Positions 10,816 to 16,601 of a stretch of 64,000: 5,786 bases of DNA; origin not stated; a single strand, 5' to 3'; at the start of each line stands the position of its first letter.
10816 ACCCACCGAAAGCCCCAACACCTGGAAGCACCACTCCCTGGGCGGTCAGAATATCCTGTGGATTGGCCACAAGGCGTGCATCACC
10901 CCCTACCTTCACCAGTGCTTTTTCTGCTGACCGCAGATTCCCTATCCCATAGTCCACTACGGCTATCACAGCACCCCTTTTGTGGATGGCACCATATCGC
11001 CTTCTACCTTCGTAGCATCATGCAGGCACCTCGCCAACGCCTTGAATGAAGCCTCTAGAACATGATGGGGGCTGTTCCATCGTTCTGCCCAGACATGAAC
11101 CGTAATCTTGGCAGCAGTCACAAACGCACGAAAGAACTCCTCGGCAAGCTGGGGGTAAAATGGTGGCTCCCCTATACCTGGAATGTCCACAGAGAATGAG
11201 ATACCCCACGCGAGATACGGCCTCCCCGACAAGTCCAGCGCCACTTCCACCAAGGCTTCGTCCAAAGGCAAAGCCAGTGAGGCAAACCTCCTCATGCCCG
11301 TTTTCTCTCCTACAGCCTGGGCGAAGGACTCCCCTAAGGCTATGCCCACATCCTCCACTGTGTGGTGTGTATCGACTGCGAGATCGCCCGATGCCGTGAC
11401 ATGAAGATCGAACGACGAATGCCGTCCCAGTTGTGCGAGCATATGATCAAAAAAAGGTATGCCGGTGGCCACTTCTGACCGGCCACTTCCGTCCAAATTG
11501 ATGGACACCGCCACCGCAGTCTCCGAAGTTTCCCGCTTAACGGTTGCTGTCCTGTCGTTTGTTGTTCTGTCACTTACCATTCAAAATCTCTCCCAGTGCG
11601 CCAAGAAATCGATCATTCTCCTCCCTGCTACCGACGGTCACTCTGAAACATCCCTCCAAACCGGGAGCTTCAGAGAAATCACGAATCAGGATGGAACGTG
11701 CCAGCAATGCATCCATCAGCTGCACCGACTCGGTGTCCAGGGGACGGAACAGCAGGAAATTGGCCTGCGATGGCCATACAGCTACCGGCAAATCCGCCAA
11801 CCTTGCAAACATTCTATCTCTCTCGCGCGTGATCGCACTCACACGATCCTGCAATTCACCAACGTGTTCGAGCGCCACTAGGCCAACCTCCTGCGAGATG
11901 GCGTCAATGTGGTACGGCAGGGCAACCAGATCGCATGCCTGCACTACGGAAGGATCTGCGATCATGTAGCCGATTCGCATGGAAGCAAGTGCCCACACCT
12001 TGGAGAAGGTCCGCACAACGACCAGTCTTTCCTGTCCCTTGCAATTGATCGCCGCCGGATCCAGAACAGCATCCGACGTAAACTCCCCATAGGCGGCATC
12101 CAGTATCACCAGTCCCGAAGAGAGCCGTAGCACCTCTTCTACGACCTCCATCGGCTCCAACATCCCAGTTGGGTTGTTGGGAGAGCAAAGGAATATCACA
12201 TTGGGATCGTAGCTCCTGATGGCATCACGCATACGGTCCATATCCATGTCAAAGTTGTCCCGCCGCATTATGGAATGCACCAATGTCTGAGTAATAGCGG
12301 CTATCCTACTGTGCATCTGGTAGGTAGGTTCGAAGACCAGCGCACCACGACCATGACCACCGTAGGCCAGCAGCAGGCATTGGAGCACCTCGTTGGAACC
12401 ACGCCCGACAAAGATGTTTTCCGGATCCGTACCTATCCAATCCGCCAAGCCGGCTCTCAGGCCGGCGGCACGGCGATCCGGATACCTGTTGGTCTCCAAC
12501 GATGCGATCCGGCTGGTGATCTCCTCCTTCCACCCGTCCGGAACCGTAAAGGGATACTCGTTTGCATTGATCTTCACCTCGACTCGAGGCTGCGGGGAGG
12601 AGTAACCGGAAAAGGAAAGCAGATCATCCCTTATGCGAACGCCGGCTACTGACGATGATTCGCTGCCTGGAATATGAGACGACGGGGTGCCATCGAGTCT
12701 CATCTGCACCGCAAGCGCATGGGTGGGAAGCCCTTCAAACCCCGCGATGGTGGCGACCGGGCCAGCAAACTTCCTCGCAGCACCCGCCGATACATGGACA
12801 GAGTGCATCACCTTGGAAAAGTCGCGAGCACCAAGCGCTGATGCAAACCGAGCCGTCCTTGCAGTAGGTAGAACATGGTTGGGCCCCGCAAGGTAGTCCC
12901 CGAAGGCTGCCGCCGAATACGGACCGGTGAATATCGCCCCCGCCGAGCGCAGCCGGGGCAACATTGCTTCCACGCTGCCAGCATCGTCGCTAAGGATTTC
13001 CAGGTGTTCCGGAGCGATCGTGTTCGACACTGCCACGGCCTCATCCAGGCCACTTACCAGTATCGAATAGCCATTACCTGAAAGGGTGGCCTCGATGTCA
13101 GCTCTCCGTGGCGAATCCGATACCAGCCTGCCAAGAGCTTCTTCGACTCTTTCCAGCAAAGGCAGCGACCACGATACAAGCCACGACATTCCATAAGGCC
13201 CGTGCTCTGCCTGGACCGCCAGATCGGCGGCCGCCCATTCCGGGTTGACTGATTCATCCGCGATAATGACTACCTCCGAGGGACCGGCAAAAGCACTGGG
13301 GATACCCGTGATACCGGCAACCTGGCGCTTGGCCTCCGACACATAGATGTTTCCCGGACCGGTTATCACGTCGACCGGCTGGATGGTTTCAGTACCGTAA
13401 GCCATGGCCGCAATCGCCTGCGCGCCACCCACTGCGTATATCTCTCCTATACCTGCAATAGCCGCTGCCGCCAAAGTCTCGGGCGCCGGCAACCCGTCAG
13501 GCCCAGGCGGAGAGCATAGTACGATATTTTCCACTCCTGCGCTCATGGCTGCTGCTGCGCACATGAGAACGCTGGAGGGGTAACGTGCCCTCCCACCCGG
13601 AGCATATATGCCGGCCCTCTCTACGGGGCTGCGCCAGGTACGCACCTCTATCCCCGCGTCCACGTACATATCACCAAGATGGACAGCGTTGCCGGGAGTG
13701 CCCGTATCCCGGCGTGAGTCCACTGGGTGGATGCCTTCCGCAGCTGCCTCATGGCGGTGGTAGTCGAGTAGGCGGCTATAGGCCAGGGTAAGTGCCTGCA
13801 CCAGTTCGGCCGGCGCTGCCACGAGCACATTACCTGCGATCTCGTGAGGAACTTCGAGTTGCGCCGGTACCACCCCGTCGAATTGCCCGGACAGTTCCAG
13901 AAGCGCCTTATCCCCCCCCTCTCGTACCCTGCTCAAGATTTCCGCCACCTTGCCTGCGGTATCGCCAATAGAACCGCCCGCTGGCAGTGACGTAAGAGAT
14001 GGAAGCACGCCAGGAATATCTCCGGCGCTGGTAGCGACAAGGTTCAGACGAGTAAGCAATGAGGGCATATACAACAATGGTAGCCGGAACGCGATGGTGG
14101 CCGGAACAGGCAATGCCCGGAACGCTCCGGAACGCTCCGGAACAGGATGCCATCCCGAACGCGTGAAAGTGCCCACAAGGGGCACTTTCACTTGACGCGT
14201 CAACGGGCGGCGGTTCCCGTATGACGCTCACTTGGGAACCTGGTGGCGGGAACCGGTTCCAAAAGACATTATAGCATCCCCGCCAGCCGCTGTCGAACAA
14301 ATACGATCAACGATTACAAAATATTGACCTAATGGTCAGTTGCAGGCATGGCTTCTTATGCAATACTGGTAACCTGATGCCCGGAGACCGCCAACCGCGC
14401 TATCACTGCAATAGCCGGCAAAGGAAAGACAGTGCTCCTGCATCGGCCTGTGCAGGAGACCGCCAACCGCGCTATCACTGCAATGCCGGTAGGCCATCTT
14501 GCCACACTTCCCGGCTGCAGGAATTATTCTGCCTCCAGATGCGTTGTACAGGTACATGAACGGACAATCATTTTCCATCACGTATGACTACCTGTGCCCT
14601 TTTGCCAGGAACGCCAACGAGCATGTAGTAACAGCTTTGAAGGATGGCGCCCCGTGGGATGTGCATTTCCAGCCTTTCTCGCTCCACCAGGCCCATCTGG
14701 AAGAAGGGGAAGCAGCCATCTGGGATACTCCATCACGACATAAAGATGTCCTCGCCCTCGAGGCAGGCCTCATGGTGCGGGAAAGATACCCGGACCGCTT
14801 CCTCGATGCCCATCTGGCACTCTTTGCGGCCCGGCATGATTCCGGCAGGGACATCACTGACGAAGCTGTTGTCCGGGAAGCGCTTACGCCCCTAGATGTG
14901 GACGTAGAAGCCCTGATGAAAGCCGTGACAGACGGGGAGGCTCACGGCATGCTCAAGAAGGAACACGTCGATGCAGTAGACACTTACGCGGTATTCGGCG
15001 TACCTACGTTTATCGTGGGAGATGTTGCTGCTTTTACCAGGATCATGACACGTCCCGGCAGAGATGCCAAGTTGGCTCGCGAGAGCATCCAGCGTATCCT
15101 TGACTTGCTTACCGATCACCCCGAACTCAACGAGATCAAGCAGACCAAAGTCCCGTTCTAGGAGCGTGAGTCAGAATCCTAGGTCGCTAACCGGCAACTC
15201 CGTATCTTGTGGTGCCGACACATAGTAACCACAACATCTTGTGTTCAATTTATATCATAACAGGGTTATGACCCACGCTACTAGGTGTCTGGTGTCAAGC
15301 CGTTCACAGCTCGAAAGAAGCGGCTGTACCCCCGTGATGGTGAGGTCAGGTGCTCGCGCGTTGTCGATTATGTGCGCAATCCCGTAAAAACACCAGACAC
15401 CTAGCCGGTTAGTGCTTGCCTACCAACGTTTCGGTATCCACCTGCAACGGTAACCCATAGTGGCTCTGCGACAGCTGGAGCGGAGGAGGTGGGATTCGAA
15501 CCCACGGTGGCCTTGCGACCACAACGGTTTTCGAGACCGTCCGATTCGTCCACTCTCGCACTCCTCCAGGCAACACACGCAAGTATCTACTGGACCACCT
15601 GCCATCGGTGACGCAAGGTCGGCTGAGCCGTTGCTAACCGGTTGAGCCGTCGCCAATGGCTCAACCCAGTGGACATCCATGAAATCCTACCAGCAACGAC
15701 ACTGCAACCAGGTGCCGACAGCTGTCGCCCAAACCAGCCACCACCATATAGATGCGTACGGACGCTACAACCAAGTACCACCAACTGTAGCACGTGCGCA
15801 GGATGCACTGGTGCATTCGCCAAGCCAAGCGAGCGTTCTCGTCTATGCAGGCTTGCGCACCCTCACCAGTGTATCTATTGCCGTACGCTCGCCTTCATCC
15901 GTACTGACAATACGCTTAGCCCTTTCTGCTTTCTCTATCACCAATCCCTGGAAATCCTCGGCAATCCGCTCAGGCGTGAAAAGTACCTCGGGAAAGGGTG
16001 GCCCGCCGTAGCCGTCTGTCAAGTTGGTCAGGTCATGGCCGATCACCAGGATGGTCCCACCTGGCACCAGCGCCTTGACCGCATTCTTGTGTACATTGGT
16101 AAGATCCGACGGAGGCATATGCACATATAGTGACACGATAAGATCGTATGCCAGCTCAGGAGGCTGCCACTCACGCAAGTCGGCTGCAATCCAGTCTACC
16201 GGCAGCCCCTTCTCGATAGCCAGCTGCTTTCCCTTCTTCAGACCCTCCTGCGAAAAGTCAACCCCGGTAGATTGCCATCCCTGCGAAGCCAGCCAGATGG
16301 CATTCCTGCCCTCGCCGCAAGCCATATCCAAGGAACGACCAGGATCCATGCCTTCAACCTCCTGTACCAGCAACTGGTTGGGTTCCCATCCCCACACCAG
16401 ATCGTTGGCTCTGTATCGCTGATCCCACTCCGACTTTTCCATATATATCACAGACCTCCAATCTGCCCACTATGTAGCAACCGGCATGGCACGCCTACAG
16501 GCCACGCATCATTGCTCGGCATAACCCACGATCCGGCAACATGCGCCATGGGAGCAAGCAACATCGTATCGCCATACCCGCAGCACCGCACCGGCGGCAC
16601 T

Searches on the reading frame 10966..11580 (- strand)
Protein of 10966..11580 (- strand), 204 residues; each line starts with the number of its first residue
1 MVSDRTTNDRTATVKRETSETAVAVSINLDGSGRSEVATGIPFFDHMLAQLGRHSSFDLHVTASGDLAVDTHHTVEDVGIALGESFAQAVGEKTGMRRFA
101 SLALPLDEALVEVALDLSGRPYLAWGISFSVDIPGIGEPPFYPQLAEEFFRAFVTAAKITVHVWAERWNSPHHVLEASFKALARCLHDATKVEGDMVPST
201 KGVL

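Call 28: search_protein_families(library=pfam, proteins=[window:10966-11580:-], max_evalue=0.001)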
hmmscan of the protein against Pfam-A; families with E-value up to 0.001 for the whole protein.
window:10966-11580:- (204 aa): 1 family
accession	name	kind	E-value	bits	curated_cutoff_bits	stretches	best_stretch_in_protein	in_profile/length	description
PF00475.24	IGPD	-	9.3e-55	185.1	27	1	39-186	1-144/144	Imidazoleglycerol-phosphate dehydratase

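Call 29: find_encoding_contigs(protein=window:10966-11580:-, flank=10000, max_places=10)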
Protein window:10966-11580:- (204 aa): 22 contigs read that carry it; 4 places shown.
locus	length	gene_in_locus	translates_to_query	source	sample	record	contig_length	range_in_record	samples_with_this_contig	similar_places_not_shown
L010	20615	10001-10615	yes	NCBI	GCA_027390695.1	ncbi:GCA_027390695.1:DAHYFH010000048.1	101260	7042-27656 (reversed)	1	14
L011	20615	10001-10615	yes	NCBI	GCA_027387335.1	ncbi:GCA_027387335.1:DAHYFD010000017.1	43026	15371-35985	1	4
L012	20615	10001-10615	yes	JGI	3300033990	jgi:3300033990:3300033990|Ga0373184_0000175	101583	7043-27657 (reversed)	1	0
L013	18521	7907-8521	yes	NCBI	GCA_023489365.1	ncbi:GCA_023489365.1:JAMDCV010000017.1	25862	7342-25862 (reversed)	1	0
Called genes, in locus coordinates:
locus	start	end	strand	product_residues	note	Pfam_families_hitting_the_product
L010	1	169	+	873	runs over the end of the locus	-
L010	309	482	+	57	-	-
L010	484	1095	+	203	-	PF00510:COX3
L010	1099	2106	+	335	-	PF00034:Cytochrom_C (faint), PF13442:Cytochrome_CBB3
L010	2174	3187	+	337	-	PF19297:QcrA_N, PF00355:Rieske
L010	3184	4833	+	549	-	PF00033:Cytochrome_B, PF13631:Cytochrom_B_N_2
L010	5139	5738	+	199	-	PF05724:TPMT, PF03848:TehB, PF13489:Methyltransf_23, PF08241:Methyltransf_11, PF08242:Methyltransf_12, PF13649:Methyltransf_25, PF13847:Methyltransf_31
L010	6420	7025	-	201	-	PF01323:DSBA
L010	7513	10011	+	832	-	PF00815:Histidinol_dh, PF00155:Aminotran_1_2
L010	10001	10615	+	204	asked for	PF00475:IGPD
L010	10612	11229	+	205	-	PF00117:GATase, PF01174:SNO (faint), PF07685:GATase_3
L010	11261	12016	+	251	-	PF00977:His_biosynth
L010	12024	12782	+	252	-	PF00977:His_biosynth, PF05690:ThiG (faint), PF01207:Dus (faint), PF02581:TMP-TENI (faint), PF03060:NMO (faint)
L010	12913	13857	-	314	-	-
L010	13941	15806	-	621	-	PF17767:NAPRTase_N, PF00857:Isochorismatase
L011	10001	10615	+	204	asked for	PF00475:IGPD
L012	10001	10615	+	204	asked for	PF00475:IGPD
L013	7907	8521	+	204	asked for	PF00475:IGPD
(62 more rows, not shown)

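Call 66: find_homologous_proteins(query=window:10966-11580:-, max_evalue=1e-60)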
Query window:10966-11580:- (204 aa): 6277 proteins with E <= 1e-60 among 8000 candidates; the best 120 are listed.
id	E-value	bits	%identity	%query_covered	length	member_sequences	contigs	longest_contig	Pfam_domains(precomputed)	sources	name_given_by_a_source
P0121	1.7e-124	431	96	100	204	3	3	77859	PF00475.25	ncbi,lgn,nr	ncbi:MAG: imidazoleglycerol-phosphate dehydratase HisB [Actinobacteria bacterium]|nr:imidazoleglycer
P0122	4.1e-90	319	63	96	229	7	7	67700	PF00475.25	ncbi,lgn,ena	-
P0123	5.2e-90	319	64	96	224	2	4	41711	PF00475.25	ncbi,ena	-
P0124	2.8e-88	313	64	96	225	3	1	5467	PF00475.25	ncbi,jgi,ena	jgi:imidazoleglycerol-phosphate dehydratase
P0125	3.5e-87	309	62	96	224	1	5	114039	PF00475.25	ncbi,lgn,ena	-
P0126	9.6e-87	308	80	83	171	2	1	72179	PF00475.25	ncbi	ncbi:MAG: imidazoleglycerol-phosphate dehydratase, partial [Acidimicrobiales bacterium]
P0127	9.0e-83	295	69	96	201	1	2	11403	PF00475.25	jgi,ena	jgi:imidazoleglycerol-phosphate dehydratase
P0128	1.8e-81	291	68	96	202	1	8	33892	PF00475.25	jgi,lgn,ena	jgi:imidazoleglycerol-phosphate dehydratase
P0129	2.0e-81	291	67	97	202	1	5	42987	PF00475.25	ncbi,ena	-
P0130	2.8e-81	290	67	97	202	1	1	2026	PF00475.25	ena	-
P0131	3.8e-81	290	67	99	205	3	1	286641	PF00475.25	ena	-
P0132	4.6e-81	289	67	93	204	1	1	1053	PF00475.25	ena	-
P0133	7.4e-81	289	65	100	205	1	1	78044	PF00475.25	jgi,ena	-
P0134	7.9e-81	289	67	96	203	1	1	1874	PF00475.25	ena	-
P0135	8.4e-81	289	65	98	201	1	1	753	PF00475.25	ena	-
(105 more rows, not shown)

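Call 67: find_encoding_contigs(protein=P0121, flank=10000, max_places=3)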
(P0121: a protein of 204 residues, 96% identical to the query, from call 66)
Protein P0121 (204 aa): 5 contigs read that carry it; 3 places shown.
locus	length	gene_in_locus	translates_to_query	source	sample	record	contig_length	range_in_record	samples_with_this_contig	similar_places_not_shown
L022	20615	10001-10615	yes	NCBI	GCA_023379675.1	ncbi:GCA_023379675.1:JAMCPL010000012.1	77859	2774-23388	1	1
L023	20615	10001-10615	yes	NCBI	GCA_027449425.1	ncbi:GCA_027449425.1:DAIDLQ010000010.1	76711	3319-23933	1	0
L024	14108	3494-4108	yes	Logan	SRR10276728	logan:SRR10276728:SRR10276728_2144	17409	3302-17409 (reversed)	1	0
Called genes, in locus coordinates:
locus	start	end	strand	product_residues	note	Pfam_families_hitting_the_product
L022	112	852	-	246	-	-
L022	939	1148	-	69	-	-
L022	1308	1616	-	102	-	PF19776:DUF6262 (weak)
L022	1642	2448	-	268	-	PF00589:Phage_integrase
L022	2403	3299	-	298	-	PF02899:Phage_int_SAM_1, PF00589:Phage_integrase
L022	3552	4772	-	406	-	PF14257:DUF4349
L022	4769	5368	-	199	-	PF04542:Sigma70_r2, PF08281:Sigma70_r4_2, PF04545:Sigma70_r4 (weak)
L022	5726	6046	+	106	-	-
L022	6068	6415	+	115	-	-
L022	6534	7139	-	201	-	PF01323:DSBA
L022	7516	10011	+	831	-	PF00815:Histidinol_dh, PF00155:Aminotran_1_2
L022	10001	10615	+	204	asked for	PF00475:IGPD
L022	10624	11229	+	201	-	PF00117:GATase, PF01174:SNO (faint), PF07685:GATase_3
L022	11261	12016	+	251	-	PF00977:His_biosynth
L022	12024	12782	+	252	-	PF00977:His_biosynth, PF05690:ThiG (faint), PF03060:NMO (faint), PF01207:Dus (faint)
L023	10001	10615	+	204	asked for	PF00475:IGPD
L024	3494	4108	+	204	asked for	PF00475:IGPD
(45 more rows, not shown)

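Call 68: find_encoding_contigs(protein=P0126, flank=10000, max_places=2)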
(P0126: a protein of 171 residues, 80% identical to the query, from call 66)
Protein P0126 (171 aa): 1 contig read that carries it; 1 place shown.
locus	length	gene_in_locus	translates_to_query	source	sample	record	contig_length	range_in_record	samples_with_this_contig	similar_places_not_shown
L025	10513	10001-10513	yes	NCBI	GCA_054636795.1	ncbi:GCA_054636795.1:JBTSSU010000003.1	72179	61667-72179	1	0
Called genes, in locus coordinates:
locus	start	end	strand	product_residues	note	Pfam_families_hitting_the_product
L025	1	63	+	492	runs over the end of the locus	PF13183:Fer4_8 (weak), PF13237:Fer4_10, PF13534:Fer4_17 (weak), PF02754:CCG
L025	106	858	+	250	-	PF12007:DUF3501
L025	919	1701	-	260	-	-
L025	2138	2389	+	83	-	PF02467:Whib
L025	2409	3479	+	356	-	PF02885:Glycos_trans_3N, PF00591:Glycos_transf_3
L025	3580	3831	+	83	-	-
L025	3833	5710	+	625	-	PF00496:SBP_bac_5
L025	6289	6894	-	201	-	PF01323:DSBA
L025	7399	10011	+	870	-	PF00815:Histidinol_dh, PF00155:Aminotran_1_2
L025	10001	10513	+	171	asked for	PF00475:IGPD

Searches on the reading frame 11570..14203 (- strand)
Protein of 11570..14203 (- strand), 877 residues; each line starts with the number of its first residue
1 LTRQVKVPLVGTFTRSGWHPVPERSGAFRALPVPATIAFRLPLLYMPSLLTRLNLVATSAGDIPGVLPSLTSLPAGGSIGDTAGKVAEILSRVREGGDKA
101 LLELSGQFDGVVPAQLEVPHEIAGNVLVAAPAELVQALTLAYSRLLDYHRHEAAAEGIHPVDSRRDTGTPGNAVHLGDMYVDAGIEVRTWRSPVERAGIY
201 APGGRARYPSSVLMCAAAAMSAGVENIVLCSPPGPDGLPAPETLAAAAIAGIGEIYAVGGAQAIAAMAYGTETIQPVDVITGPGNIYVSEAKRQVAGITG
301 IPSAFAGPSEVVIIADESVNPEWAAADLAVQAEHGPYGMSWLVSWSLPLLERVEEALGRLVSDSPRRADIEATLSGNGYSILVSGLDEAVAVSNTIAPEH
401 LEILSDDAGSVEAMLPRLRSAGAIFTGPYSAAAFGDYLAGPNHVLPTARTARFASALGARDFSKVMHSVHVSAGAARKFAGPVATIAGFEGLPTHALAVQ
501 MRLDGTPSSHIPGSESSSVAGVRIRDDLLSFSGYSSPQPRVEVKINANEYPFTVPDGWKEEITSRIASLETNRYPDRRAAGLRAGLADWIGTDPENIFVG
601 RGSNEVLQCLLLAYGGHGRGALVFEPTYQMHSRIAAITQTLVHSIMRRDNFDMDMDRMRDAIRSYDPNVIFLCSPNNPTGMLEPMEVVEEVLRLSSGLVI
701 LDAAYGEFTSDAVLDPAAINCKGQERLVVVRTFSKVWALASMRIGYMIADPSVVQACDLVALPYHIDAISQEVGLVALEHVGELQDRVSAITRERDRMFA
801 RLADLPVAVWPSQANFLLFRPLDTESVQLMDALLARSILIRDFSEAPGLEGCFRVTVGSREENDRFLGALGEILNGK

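Call 20: find_encoding_contigs(protein=window:11570-14203:-, flank=10000, max_places=8)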
Protein window:11570-14203:- (877 aa): no gene with exactly this product is on record in the collection.

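Call 28: search_protein_families(library=pfam, proteins=[window:11570-14203:-], max_evalue=0.001)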
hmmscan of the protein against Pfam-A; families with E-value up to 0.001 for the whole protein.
window:11570-14203:- (877 aa): 2 families
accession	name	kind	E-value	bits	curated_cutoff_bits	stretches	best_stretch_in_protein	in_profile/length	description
PF00815.25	Histidinol_dh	-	2.1e-127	426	27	1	82-503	11-411/411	Histidinol dehydrogenase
PF00155.27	Aminotran_1_2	-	1.6e-54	185.9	19.7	1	543-870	4-361/361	Aminotransferase class I and II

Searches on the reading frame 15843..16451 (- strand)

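Call 28: search_protein_families(library=pfam, proteins=[window:15843-16451:-], max_evalue=0.001)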
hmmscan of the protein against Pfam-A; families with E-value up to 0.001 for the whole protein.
window:15843-16451:- (202 aa): 9 families
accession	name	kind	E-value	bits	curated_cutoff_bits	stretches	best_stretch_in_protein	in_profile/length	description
PF13649.12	Methyltransf_25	-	8e-18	65.4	27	1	41-132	2-97/97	Methyltransferase domain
PF08241.18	Methyltransf_11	-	3.2e-13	50.6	21.2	1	41-135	1-94/95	Methyltransferase domain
PF08242.18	Methyltransf_12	-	2.1e-11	44.9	30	1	41-134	1-98/98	Methyltransferase domain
PF03848.20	TehB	-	1.4e-09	38.1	20.4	1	29-138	23-134/193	Tellurite resistance protein TehB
PF13489.12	Methyltransf_23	-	8.8e-09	35.7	27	1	36-136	22-116/164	Methyltransferase domain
PF13847.12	Methyltransf_31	-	1.4e-08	35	27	1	39-140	6-113/145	Methyltransferase domain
PF05724.17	TPMT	-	1.5e-08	35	26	1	4-73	1-74/218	Thiopurine S-methyltransferase (TPMT)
PF01209.24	Ubie_methyltran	-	3.3e-05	23.8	20.1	1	35-137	46-152/233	ubiE/COQ5 methyltransferase family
PF05175.20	MTS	-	0.00084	19.5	23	0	26-138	21-140/170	Methyltransferase small domain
